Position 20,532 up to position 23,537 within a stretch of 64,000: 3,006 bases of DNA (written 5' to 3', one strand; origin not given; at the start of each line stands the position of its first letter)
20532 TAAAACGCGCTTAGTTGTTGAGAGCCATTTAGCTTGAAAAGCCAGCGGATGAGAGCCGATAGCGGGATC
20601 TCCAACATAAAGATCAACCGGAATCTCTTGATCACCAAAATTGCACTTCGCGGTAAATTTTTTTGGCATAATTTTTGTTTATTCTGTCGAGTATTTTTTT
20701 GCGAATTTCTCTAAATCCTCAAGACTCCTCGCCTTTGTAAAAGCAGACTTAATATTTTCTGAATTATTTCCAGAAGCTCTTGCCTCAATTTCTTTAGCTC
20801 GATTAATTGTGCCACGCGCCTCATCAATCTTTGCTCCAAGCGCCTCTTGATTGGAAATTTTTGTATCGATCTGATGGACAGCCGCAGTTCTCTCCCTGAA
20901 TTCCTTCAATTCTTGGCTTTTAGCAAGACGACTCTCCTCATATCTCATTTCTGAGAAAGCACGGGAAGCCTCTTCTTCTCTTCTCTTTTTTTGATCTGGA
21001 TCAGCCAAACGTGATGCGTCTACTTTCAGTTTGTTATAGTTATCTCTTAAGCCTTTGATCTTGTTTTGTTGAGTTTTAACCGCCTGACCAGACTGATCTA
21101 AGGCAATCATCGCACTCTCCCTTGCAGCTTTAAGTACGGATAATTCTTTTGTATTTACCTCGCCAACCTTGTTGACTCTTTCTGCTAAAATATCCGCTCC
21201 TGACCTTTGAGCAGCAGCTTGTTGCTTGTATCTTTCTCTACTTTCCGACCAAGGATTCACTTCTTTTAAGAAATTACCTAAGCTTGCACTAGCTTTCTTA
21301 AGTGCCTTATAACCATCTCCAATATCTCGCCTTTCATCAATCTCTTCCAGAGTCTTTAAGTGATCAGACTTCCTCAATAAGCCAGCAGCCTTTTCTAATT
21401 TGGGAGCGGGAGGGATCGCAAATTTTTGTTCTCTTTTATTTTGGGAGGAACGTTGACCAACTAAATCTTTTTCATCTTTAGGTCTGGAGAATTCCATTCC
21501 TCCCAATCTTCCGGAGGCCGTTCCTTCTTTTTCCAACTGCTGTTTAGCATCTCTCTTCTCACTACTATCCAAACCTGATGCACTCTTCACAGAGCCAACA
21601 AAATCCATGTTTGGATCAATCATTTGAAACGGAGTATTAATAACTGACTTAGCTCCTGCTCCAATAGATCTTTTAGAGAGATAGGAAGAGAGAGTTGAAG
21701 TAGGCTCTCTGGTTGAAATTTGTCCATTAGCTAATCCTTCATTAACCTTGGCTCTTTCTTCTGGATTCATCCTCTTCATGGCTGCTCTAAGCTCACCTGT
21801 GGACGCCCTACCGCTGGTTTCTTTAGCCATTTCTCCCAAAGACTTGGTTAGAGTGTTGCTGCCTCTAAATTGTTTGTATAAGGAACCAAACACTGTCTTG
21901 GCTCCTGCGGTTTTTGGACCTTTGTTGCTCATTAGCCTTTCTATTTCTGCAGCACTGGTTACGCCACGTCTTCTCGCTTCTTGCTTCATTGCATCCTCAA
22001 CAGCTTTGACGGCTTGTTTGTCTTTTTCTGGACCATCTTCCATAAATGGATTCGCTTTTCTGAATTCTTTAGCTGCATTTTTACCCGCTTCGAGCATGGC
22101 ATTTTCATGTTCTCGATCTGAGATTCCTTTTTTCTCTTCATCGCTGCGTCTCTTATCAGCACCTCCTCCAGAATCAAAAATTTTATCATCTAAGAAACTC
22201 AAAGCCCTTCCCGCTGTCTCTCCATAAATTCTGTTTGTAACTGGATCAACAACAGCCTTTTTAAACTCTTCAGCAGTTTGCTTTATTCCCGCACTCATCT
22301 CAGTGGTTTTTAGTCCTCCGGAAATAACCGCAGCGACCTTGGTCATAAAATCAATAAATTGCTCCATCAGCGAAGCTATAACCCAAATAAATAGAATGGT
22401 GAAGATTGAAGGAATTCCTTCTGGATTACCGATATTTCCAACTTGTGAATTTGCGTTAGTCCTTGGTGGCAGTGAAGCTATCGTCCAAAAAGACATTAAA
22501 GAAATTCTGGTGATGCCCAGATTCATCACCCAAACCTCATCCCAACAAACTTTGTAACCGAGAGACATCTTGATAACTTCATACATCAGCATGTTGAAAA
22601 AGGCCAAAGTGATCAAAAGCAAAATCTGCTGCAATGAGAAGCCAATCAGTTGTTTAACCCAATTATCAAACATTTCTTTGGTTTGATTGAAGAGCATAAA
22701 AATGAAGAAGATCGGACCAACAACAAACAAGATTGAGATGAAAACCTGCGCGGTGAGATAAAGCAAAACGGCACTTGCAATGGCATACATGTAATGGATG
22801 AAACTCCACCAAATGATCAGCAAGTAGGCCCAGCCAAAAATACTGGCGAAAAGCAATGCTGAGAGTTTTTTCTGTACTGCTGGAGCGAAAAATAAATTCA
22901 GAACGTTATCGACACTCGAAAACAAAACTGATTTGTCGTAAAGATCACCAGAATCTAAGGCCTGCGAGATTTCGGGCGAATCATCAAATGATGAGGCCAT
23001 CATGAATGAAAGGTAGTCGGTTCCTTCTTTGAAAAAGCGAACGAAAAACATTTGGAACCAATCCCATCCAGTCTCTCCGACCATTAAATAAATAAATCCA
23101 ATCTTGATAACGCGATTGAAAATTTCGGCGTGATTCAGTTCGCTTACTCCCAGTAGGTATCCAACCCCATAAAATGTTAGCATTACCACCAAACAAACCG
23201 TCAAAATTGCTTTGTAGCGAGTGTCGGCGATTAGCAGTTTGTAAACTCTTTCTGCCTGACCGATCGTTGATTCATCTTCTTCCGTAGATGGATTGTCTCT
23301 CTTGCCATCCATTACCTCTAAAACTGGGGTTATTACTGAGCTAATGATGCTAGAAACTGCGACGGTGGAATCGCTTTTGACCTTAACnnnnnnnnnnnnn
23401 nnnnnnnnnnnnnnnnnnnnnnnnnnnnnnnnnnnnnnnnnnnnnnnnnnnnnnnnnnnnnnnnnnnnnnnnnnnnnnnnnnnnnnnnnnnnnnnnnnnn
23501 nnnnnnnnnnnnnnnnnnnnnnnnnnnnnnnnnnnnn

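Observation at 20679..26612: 1,977-aa VirB6/TrbL-core protein with a Cys-rich N-terminal ectodomain of about 1,100 aa and a charged tail of about 540 aa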

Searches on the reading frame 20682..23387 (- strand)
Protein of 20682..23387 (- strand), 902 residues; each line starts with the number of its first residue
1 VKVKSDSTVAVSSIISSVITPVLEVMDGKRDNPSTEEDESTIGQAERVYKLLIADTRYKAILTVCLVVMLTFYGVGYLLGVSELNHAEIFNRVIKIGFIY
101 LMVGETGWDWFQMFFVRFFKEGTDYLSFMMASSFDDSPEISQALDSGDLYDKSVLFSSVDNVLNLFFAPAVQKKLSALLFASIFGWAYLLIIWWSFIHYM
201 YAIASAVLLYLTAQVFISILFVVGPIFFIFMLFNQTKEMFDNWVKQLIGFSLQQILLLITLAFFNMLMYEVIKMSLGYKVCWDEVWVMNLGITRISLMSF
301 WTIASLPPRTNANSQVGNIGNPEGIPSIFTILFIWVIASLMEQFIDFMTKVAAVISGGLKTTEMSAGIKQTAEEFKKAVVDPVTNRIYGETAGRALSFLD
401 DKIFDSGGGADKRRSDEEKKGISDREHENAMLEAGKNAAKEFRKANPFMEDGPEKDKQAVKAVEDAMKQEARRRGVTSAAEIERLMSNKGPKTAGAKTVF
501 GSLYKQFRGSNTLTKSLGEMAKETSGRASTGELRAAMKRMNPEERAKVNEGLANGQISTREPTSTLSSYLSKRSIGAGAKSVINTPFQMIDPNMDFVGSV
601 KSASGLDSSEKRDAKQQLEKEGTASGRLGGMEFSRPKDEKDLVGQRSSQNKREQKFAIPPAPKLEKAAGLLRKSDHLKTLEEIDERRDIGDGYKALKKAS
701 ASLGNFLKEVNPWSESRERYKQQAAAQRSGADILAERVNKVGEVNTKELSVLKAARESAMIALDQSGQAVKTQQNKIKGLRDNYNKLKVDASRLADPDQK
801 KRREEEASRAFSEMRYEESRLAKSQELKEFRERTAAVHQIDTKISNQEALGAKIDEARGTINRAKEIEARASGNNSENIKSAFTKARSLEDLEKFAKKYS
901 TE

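Call 75: predict_structure(alignment_id=A3)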
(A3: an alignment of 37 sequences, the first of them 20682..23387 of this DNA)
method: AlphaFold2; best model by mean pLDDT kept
length: 902 residues; sequences in the alignment: 37
mean_pLDDT: 73.2   pTM: 0.45
mean pLDDT of the five models: 73.2, 70.8, 70.1, 67.0, 66.5
residues with pLDDT >= 90: 176; 70-90: 459; 50-70: 103; < 50: 164
segments of 3 or more residues with pLDDT < 50: 1-9, 37-39, 279-291, 293-326, 358-403, 494-496, 498-505, 564-606
pLDDT, mean of each block of 10 residues (from residue 1): 36 66 69 52 75 80 78 73 73 79 79 77 79 76 81 74 73 68 67 77 78 76 72 68 77 75 76 59 43 43 34 34 50 72 69 51 39 41 41 43 53 77 86 91 85 83 92 88 83 48 48 74 80 87 87 80 46 33 32 39 54 88 76 77 86 80 85 88 84 84 82 80 82 90 91 94 91 94 96 96 96 94 91 92 92 93 94 88 91 94 83
secondary structure, 60 per line:
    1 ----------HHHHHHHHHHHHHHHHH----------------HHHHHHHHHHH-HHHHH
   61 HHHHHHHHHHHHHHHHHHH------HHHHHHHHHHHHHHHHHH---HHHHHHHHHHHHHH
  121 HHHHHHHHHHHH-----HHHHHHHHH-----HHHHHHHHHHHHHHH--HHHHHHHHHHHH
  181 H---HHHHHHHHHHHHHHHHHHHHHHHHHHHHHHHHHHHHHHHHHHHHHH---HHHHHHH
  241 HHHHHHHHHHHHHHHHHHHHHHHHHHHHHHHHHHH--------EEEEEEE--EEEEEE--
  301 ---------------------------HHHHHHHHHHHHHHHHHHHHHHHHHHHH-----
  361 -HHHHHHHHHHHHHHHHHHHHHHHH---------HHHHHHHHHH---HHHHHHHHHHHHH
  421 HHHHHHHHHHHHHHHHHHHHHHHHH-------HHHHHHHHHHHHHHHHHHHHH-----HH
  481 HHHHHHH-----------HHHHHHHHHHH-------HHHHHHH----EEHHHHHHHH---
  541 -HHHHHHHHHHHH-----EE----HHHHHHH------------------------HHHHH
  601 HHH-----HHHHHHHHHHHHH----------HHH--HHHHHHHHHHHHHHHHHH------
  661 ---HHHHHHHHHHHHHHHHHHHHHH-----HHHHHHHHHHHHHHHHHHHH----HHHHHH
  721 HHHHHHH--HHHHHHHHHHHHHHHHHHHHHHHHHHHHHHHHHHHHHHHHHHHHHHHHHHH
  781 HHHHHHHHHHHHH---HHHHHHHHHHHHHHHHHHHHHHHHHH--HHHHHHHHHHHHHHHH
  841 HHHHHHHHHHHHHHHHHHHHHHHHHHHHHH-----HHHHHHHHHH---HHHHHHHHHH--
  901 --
elements in order (helices of 4 or more, strands of 3 or more residues): H11-27 H44-54 H56-79 H86-103 H107-132 H138-146 H152-166 H169-181 H185-230 H234-275 E284-290 E293-298 H328-355 H362-385 H395-404 H408-445 H453-473 H479-487 H499-509 H517-523 H530-537 H542-553 H565-571 H596-603 H609-621 H637-654 H664-685 H691-710 H715-727 H730-793 H797-822 H825-870 H876-885 H889-898

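Call 80: fold_search(model_id=the predicted structure, library=pdb)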
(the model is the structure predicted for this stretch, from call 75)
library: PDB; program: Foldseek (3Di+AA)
matches with E <= 10: 105; with E <= 0.001: 0
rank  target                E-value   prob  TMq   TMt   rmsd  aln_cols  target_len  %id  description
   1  7o3v_G                4.8e-02  1.00  0.21  0.60   7.8       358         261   14  Stalk complex structure (TrwJ/VirB5-TrwI/VirB6) from the fully-assembled R388 type IV secretion system determined by c (released 2022-06-22)
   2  6r1j_J                7.3e-02  0.89  0.09  0.23  16.8       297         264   11  Structure of the soluble AhlC triple head mutant of the tripartite alpha-pore forming toxin, AHL, from Aeromonas hydro (released 2019-07-10)
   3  7o3v_F                7.9e-02  1.00  0.20  0.56   7.9       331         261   15  Stalk complex structure (TrwJ/VirB5-TrwI/VirB6) from the fully-assembled R388 type IV secretion system determined by c (released 2022-06-22)
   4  7o3v_J                1.0e-01  1.00  0.20  0.56   8.1       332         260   15  Stalk complex structure (TrwJ/VirB5-TrwI/VirB6) from the fully-assembled R388 type IV secretion system determined by c (released 2022-06-22)
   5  6h2e_Q                1.3e-01  0.69  0.08  0.21  18.0       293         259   15  Structure of the soluble AhlC of the tripartite alpha-pore forming toxin, AHL, from Aeromonas hydrophila. (released 2019-07-10)
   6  8rtd_L                1.7e-01  1.00  0.23  0.64   7.5       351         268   12  Stalk-Arches-IMC structure from the fully-assembled R388 type IV secretion system determined by cryo-EM. (released 2024-06-19)
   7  6r1j_D                1.7e-01  0.75  0.10  0.22  16.0       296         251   13  Structure of the soluble AhlC triple head mutant of the tripartite alpha-pore forming toxin, AHL, from Aeromonas hydro (released 2019-07-10)
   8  6ek7                  3.0e-01  0.54  0.10  0.19  16.9       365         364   12  YaxA from Yersinia enterocolitica (released 2018-05-16)
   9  6h2e_P                3.8e-01  0.60  0.10  0.24  15.8       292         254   11  Structure of the soluble AhlC of the tripartite alpha-pore forming toxin, AHL, from Aeromonas hydrophila. (released 2019-07-10)
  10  6h2d_S                5.4e-01  0.38  0.08  0.22  17.1       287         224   13  Structure of the soluble AhlC of the tripartite alpha-pore forming toxin, AHL, from Aeromonas hydrophila. (released 2019-07-10)
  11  6ek4_A                5.8e-01  0.41  0.11  0.21  16.8       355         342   15  PaxB from Photorhabdus luminescens (released 2018-05-16)
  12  4k1p_G                6.6e-01  0.66  0.11  0.24  28.0       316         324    9  Structure of the NheA component of the Nhe toxin from Bacillus cereus (released 2013-09-18)
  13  6w08_B                6.8e-01  0.16  0.07  0.13  25.9       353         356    9  Crystal Structure of Motility Associated Killing Factor E from Vibrio cholerae (released 2020-03-11)
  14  4k1p_H                8.3e-01  0.60  0.12  0.26  21.4       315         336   12  Structure of the NheA component of the Nhe toxin from Bacillus cereus (released 2013-09-18)
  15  4k1p_F                9.0e-01  0.80  0.12  0.26  26.1       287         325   10  Structure of the NheA component of the Nhe toxin from Bacillus cereus (released 2013-09-18)
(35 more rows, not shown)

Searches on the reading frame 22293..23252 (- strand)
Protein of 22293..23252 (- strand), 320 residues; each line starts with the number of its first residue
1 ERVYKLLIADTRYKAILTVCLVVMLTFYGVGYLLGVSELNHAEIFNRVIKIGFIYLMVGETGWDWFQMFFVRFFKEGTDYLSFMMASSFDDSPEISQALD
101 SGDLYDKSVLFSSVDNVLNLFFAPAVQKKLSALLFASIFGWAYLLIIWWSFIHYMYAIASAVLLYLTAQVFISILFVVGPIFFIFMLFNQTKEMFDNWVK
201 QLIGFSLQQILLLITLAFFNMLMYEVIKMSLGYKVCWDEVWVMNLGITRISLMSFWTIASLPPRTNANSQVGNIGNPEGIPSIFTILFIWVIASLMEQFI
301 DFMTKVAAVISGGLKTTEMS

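Call 82: find_homologous_proteins(query=A4, max_evalue=0.001)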
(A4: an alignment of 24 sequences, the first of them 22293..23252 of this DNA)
Query A4 (24 sequences) (320 aa, profile of the alignment): 18 proteins with E <= 0.001 among 8000 candidates.
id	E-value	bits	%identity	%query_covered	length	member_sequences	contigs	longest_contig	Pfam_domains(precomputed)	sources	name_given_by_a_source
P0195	3.8e-134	465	74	89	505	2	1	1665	PF04610.20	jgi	jgi:type IV secretory pathway VirB6-like protein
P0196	1.5e-90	322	53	74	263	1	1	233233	PF04610.20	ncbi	-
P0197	8.6e-78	280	80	54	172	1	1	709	PF04610.20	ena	-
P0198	4.4e-72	261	51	57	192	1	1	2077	PF04610.20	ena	-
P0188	4.1e-62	228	51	56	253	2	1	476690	-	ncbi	-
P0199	7.0e-54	201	90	40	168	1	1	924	-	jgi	jgi:type IV secretory pathway VirB6-like protein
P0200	1.1e-34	138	66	33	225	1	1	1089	-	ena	-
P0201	3.5e-34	137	58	30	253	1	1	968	-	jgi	jgi:hypothetical protein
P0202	1.0e-26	112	33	18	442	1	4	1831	PF04610.20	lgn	-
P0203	3.3e-26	111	40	21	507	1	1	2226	PF04610.20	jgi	jgi:type IV secretory pathway VirB6-like protein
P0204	4.3e-24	104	32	18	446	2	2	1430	PF04610.20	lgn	-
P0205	7.1e-22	96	46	16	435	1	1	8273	PF04610.20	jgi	jgi:hypothetical protein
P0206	8.6e-21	93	37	16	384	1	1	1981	PF04610.20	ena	-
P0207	5.0e-18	84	40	16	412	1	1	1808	PF04610.20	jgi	jgi:hypothetical protein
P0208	1.1e-16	79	29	33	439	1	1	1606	PF04610.20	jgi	jgi:type IV secretory pathway VirB6-like protein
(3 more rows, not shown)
